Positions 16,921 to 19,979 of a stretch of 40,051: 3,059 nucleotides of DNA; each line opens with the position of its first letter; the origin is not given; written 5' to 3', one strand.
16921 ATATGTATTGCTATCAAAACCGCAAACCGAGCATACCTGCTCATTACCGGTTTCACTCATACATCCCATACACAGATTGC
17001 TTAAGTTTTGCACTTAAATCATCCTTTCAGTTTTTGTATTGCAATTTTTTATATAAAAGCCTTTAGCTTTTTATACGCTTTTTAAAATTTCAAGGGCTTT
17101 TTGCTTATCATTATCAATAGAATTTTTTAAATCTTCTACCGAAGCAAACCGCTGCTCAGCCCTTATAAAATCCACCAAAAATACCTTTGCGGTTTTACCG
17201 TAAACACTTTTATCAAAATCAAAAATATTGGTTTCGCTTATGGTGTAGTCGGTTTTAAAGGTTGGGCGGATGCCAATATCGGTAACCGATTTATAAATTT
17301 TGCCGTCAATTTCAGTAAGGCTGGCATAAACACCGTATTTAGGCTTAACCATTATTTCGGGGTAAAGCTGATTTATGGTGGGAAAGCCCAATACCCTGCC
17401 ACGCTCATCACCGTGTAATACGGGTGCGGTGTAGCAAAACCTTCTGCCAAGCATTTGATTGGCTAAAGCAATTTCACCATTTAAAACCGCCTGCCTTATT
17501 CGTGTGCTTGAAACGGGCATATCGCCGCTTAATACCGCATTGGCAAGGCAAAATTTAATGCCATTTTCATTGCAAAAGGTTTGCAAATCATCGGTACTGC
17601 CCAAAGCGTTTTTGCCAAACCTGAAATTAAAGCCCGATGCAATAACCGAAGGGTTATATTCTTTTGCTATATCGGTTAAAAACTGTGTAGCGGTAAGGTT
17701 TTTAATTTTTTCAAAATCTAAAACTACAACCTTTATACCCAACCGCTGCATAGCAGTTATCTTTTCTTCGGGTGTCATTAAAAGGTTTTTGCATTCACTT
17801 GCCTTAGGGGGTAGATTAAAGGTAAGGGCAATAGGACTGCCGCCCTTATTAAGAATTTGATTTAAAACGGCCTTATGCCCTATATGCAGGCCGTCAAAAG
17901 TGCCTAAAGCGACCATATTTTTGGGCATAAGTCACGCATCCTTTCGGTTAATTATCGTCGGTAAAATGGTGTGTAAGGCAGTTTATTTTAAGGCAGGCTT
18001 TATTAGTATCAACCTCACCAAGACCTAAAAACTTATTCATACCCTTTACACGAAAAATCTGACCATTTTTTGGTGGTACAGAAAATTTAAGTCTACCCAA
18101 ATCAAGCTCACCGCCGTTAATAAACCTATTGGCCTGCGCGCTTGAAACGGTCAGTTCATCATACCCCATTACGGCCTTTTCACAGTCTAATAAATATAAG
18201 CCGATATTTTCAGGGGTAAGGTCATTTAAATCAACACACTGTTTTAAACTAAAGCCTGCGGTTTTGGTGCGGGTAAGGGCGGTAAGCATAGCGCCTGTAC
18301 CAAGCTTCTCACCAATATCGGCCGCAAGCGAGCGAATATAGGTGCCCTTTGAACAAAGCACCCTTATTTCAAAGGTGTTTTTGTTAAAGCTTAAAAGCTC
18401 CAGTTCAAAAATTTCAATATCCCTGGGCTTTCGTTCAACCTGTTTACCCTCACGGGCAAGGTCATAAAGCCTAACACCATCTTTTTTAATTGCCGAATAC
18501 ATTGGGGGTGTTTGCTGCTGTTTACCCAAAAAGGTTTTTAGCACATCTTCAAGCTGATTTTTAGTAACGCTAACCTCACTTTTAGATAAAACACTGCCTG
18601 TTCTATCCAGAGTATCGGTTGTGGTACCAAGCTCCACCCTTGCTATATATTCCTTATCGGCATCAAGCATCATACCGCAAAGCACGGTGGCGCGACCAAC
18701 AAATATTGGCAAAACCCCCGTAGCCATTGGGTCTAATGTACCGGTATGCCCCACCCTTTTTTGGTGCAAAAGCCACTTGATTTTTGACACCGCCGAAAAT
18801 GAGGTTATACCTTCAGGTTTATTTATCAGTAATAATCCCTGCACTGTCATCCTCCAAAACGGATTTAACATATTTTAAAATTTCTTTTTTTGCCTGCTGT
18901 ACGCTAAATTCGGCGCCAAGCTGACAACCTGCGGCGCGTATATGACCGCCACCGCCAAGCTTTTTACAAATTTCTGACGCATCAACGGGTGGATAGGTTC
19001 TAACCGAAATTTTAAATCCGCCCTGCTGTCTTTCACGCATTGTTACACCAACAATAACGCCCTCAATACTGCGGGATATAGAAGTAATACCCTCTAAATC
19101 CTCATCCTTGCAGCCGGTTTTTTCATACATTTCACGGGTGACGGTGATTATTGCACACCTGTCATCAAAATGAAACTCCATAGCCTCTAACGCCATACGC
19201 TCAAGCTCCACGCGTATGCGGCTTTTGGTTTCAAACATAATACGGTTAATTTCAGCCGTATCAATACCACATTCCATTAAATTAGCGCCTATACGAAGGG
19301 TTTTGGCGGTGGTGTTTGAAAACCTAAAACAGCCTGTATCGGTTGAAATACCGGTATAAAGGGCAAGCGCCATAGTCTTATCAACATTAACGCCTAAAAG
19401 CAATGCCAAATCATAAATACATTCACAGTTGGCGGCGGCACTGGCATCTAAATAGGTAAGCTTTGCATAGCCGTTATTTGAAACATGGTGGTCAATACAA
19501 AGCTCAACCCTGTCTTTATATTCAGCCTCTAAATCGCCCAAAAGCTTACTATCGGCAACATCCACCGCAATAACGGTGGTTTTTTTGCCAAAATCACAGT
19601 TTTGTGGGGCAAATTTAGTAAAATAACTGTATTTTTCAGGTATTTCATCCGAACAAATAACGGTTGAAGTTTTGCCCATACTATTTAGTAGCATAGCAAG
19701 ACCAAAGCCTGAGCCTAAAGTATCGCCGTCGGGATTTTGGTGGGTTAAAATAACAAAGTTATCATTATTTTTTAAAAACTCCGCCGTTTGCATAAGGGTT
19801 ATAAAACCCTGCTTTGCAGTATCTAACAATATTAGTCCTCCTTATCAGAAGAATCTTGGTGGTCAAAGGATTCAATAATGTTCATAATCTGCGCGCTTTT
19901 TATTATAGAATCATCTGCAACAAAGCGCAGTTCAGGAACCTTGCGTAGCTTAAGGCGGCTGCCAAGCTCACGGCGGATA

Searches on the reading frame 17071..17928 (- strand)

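Call 81: search_protein_families(library=pfam, proteins=[window:17071-17928:-], max_evalue=0.00001)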
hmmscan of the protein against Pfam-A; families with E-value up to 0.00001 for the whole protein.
window:17071-17928:- (285 aa): 3 families
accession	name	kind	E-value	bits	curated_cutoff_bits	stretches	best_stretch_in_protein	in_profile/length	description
PF01687.23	Flavokinase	-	4.4e-36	124.3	19.6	1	160-282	1-124/124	Riboflavin kinase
PF06574.18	FAD_syn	-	2.5e-26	92.8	27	1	3-143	7-158/158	FAD synthetase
PF01467.32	CTP_transf_like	-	7e-08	33.2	21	1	7-146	2-132/133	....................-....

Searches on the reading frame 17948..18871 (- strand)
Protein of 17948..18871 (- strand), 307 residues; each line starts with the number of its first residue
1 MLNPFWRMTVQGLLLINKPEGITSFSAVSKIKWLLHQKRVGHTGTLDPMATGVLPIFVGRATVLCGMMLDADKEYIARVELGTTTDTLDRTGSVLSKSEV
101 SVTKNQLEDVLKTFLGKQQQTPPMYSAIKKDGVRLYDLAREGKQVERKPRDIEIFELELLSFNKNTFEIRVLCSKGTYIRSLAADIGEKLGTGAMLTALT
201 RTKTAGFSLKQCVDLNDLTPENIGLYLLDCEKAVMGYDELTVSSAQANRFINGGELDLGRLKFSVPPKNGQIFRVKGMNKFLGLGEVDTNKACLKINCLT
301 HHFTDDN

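Call 81: search_protein_families(library=pfam, proteins=[window:17948-18871:-], max_evalue=0.00001)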
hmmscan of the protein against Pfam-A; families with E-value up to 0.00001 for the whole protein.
window:17948-18871:- (307 aa): 2 families
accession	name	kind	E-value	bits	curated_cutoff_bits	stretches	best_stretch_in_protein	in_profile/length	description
PF01509.24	TruB_N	-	7.3e-57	192.4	27.3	1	32-179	1-149/149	TruB family pseudouridylate synthase (N terminal domain)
PF16198.10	TruB_C_2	-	4.7e-10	39.9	29.3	1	180-219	1-40/66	tRNA pseudouridylate synthase B C-terminal domain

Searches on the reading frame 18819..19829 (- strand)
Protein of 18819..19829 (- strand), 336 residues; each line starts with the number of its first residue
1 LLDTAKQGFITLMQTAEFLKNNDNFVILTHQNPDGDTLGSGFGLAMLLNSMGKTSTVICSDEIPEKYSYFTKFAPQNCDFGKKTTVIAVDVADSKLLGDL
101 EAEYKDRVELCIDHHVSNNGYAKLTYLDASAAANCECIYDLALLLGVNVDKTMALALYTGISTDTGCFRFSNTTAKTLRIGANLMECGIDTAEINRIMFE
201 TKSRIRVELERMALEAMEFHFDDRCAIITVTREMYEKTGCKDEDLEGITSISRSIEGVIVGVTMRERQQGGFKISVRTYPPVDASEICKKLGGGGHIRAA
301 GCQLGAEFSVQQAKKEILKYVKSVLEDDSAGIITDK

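Call 81: search_protein_families(library=pfam, proteins=[window:18819-19829:-], max_evalue=0.00001)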
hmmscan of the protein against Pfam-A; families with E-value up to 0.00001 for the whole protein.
window:18819-19829:- (336 aa): 2 families
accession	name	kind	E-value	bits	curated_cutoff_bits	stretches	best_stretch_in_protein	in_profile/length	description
PF01368.27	DHH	-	5.7e-15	56.1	28.1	1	25-161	2-125/125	DHH family, N-terminal domain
PF02272.25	DHHA1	-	1.4e-08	35.6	25.9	1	237-324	10-99/102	DHHA1 domain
